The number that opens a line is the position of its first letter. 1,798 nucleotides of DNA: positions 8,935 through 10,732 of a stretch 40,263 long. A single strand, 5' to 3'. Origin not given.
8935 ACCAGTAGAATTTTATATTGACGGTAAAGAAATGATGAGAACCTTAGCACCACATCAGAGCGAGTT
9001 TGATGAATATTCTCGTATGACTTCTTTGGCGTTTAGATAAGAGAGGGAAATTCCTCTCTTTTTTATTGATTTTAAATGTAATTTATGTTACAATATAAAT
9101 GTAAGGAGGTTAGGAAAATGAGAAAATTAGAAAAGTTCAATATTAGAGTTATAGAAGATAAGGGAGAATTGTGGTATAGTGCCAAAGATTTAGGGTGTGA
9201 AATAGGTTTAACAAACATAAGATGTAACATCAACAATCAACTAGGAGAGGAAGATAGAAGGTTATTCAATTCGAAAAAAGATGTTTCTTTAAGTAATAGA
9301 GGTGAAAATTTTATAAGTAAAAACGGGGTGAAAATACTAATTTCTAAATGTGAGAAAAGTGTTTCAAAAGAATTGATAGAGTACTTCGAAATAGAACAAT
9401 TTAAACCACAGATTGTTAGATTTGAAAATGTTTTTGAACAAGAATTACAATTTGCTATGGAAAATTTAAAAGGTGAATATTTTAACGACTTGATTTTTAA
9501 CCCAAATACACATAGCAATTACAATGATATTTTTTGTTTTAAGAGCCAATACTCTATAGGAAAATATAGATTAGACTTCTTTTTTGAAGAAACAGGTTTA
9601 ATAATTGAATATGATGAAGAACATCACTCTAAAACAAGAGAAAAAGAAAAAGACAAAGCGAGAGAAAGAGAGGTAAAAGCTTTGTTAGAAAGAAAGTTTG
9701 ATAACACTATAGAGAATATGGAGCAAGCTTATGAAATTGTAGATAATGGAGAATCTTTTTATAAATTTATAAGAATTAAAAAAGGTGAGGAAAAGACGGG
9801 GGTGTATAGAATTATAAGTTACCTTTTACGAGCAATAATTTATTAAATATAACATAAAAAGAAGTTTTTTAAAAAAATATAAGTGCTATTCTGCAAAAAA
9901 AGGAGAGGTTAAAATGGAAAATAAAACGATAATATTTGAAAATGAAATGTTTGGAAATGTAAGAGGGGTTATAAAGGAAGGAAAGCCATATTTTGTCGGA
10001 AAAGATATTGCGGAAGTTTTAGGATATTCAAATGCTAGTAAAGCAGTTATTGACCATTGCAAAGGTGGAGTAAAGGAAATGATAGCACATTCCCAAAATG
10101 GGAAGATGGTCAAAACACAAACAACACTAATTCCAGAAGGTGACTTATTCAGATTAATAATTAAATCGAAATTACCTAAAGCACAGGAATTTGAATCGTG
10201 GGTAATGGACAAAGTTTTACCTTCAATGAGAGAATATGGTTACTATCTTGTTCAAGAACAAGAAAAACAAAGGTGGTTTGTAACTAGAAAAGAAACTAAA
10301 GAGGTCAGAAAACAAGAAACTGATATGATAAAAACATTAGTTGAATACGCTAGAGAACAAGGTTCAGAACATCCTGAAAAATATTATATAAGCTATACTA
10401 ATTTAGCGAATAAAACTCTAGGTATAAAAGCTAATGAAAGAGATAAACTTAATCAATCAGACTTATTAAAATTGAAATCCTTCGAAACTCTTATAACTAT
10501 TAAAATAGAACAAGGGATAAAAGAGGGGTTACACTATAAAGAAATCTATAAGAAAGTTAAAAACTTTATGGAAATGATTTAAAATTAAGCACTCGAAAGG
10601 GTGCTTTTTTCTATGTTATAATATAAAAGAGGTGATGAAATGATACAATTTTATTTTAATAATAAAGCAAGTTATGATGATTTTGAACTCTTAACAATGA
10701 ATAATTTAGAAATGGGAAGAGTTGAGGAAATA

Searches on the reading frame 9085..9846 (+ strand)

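Call 63: search_protein_families(library=pfam, proteins=[window:9085-9846:+], max_evalue=0.001)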
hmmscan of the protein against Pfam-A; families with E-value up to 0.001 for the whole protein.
window:9085-9846:+ (253 aa): 2 families
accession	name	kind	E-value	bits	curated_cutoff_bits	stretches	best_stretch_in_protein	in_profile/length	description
PF02498.22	Bro-N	-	3.8e-08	34.3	25.6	1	19-98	1-87/96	BRO family, N-terminal domain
PF04480.18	DUF559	-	3.9e-06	27.1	20.6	1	150-198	33-79/109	Protein of unknown function (DUF559)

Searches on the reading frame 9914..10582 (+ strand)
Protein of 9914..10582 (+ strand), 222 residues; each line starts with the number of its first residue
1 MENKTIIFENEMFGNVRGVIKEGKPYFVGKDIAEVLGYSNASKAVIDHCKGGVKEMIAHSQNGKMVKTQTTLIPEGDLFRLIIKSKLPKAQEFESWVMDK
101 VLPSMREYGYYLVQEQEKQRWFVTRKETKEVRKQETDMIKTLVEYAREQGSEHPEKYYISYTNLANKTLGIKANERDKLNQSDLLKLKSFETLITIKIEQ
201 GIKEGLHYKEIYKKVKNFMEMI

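Call 63: search_protein_families(library=pfam, proteins=[window:9914-10582:+], max_evalue=0.001)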
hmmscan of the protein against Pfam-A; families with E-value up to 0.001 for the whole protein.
window:9914-10582:+ (222 aa): 1 family
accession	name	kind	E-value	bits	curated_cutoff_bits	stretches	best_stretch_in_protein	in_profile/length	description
PF02498.22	Bro-N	-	4.1e-23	82.2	25.6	1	15-103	1-96/96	BRO family, N-terminal domain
